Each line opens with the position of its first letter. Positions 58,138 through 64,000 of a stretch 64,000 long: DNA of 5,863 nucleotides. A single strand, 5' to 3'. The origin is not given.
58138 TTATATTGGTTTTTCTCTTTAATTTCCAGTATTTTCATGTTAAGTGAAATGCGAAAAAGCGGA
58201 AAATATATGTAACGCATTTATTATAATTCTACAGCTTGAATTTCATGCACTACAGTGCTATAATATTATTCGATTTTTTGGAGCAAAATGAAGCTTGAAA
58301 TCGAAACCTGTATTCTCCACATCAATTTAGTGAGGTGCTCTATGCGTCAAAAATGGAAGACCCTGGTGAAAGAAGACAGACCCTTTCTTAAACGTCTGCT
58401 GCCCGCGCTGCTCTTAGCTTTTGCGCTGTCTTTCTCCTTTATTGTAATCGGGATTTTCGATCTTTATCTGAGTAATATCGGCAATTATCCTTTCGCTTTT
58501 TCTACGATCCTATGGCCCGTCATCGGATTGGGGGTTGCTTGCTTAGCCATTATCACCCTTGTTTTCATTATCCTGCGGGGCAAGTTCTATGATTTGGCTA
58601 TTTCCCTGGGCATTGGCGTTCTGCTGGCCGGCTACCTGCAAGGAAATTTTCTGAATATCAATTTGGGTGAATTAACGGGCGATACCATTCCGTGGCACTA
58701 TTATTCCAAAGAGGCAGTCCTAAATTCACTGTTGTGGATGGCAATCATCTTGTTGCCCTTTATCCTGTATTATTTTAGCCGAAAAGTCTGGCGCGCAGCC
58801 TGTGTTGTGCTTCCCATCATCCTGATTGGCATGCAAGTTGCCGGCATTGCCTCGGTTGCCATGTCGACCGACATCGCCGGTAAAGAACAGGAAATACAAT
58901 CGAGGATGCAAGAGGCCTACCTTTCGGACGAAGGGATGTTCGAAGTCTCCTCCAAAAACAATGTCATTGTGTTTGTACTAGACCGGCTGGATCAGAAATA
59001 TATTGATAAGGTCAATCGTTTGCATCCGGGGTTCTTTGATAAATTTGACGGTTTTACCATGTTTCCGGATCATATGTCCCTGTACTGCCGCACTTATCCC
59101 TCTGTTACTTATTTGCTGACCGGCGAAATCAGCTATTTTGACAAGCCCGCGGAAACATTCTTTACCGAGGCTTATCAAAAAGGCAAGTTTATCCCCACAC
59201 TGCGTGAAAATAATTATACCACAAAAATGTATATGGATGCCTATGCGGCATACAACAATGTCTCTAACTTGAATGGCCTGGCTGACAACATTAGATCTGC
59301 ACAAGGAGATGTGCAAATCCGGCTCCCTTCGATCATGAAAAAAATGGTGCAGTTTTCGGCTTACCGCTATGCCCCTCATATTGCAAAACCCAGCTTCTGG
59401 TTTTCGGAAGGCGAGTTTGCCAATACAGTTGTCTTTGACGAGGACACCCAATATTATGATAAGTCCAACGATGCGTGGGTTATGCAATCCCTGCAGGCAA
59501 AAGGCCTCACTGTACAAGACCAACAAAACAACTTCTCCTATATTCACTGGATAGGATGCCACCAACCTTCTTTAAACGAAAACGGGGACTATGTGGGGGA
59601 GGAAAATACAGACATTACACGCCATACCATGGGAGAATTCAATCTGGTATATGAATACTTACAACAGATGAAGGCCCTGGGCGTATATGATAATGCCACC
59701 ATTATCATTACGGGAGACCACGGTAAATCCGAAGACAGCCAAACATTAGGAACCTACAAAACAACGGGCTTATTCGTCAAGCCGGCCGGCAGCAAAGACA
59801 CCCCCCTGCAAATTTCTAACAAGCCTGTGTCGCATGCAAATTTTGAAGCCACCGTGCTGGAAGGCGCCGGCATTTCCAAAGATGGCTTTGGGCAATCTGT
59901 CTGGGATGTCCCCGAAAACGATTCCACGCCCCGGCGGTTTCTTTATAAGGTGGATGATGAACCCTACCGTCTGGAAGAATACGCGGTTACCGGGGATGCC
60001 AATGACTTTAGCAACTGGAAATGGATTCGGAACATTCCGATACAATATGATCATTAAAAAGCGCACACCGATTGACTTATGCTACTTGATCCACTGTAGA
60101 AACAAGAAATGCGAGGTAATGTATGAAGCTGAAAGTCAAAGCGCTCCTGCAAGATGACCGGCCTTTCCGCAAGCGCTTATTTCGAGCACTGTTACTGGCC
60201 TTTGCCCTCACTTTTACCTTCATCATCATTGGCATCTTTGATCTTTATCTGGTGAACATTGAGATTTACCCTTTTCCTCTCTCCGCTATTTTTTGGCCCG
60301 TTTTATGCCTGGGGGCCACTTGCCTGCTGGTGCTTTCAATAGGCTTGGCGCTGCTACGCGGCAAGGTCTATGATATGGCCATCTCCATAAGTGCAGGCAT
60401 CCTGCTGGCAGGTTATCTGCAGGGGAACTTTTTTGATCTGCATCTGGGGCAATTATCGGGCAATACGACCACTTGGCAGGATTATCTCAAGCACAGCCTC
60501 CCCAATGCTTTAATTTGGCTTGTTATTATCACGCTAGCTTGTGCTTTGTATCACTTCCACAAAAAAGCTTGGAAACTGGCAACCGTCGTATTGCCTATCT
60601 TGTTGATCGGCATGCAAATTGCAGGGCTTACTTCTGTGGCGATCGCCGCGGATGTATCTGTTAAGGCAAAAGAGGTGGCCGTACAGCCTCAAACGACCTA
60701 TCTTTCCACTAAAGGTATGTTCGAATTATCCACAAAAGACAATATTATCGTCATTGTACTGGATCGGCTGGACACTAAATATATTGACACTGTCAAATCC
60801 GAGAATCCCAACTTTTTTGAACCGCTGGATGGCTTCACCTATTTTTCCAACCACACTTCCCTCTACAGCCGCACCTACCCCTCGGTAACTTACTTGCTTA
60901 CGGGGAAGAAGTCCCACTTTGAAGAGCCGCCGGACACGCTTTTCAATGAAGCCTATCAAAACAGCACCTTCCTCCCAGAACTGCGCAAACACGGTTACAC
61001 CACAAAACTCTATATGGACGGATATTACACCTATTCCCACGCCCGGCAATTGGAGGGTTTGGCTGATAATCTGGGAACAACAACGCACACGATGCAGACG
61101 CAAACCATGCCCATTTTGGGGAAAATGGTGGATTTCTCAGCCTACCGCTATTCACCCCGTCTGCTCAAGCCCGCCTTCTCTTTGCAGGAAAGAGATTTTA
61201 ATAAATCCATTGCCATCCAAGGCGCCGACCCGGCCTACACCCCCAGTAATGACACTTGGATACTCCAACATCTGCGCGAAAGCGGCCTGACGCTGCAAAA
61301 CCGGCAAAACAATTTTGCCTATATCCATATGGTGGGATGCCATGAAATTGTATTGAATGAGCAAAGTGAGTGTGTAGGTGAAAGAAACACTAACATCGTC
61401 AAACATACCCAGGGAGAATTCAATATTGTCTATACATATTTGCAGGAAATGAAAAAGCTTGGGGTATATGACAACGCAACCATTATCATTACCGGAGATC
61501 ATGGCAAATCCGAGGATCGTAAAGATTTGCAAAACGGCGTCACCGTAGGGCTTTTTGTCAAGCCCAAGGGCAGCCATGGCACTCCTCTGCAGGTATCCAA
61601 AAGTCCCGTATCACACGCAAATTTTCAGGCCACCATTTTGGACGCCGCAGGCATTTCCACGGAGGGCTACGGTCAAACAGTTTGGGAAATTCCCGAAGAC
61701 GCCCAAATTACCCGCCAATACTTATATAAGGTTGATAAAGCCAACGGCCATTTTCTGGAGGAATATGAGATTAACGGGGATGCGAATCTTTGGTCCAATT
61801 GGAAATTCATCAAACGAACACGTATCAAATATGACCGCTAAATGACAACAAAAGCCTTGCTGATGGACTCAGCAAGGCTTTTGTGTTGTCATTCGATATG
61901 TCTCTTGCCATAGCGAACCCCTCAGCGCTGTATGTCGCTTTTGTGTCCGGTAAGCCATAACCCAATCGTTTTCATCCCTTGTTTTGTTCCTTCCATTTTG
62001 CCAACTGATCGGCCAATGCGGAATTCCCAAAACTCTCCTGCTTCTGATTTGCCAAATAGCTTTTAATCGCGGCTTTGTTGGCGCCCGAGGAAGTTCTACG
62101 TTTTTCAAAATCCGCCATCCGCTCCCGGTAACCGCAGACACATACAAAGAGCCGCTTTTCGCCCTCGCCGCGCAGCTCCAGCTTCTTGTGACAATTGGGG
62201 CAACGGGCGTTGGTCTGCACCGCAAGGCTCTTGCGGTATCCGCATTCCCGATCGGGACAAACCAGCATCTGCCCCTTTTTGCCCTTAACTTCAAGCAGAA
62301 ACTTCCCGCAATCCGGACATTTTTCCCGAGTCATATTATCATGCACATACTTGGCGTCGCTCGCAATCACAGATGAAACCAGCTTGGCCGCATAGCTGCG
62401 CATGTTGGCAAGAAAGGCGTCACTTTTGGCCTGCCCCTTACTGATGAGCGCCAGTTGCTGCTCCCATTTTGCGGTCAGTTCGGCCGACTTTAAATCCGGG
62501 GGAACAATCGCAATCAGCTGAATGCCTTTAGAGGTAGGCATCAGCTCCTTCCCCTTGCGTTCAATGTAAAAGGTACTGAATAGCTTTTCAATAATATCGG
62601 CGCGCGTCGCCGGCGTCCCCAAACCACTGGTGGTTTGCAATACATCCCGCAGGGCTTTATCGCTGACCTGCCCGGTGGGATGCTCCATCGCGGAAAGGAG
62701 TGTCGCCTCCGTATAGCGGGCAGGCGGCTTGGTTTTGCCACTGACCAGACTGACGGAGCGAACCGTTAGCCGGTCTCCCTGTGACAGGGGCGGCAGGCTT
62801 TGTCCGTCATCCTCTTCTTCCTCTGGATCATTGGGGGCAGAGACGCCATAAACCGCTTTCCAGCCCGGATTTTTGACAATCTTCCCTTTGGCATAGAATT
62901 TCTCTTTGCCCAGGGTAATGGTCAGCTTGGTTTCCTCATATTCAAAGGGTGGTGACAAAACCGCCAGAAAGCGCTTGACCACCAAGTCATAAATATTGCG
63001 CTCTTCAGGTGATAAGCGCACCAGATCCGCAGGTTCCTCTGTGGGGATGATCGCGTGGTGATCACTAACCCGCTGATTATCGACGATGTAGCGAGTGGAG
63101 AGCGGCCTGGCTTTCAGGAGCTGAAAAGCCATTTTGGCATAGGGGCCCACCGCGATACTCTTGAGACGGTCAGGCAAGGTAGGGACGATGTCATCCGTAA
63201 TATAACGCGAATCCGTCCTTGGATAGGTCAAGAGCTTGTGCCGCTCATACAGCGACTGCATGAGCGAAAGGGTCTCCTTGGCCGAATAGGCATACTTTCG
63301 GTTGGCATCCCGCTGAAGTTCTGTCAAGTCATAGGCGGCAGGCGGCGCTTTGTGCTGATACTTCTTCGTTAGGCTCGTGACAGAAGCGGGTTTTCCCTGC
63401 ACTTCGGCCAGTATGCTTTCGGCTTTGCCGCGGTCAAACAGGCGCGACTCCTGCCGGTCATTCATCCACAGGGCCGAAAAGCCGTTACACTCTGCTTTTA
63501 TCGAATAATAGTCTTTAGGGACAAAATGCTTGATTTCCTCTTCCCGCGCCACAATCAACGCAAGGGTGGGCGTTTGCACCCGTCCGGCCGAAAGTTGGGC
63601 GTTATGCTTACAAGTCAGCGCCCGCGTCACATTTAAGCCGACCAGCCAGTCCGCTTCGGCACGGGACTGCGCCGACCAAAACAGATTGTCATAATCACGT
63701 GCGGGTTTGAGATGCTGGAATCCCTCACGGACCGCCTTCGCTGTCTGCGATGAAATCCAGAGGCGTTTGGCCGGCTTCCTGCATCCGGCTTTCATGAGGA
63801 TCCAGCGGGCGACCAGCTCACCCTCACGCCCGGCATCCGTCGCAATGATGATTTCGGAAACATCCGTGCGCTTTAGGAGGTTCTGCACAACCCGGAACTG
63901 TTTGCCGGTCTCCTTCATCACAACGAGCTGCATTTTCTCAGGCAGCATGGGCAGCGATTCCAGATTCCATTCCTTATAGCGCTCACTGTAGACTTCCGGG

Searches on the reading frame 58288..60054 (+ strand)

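Call 50: search_protein_families(library=pfam, proteins=[window:58288-60054:+], max_evalue=0.00001)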
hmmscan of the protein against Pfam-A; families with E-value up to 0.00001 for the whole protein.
window:58288-60054:+ (589 aa): 1 family
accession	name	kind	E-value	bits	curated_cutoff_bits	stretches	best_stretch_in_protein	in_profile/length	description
PF00884.28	Sulfatase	-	1.2e-06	28.5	25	1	255-529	35-301/301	Sulfatase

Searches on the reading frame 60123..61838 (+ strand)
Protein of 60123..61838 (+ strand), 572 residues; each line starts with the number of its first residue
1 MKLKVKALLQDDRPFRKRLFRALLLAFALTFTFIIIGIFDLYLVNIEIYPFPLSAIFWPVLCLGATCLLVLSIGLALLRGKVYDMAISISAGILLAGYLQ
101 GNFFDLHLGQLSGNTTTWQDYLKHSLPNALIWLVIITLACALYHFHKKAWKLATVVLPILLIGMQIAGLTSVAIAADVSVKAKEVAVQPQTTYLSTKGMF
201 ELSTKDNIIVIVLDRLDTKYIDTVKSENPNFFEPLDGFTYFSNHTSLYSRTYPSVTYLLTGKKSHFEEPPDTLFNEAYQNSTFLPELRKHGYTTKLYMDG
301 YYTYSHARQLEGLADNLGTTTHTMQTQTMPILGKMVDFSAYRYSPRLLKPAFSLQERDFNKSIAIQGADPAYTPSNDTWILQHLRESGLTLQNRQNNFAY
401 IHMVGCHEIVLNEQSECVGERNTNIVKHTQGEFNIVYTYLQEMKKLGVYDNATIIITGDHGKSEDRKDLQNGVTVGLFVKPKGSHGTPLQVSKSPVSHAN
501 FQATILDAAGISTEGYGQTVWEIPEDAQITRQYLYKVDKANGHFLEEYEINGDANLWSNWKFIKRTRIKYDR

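Call 50: search_protein_families(library=pfam, proteins=[window:60123-61838:+], max_evalue=0.00001)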
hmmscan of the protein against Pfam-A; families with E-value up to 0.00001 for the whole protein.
window:60123-61838:+ (572 aa): 1 family
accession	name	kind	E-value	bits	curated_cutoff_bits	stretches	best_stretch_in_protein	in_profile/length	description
PF00884.28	Sulfatase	-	1.9e-12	47.5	25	1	207-511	2-301/301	Sulfatase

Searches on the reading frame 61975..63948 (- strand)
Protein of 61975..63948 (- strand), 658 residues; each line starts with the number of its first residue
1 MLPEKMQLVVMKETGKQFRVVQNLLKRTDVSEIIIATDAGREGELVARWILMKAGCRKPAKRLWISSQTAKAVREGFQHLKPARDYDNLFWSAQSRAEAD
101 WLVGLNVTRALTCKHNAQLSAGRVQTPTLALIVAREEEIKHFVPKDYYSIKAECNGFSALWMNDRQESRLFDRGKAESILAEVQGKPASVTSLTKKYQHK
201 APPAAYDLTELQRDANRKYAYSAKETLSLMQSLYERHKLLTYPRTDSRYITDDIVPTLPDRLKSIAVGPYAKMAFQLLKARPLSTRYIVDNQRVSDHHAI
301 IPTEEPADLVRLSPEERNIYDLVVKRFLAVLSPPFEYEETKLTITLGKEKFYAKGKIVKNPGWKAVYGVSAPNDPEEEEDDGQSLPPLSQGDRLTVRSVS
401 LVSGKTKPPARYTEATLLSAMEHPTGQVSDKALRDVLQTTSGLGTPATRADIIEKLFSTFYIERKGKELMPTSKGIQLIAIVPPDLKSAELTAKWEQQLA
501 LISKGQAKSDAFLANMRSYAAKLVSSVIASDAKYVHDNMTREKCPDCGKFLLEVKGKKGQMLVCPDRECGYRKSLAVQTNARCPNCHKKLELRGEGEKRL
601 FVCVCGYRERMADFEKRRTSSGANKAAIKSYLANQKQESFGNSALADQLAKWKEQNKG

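Call 50: search_protein_families(library=pfam, proteins=[window:61975-63948:-], max_evalue=0.00001)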
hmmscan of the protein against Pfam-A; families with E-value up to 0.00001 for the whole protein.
window:61975-63948:- (658 aa): 1 family
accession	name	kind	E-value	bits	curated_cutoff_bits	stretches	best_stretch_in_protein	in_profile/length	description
PF01131.25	Topoisom_bac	-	1.5e-127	426.5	35.1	1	86-513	3-410/411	DNA topoisomerase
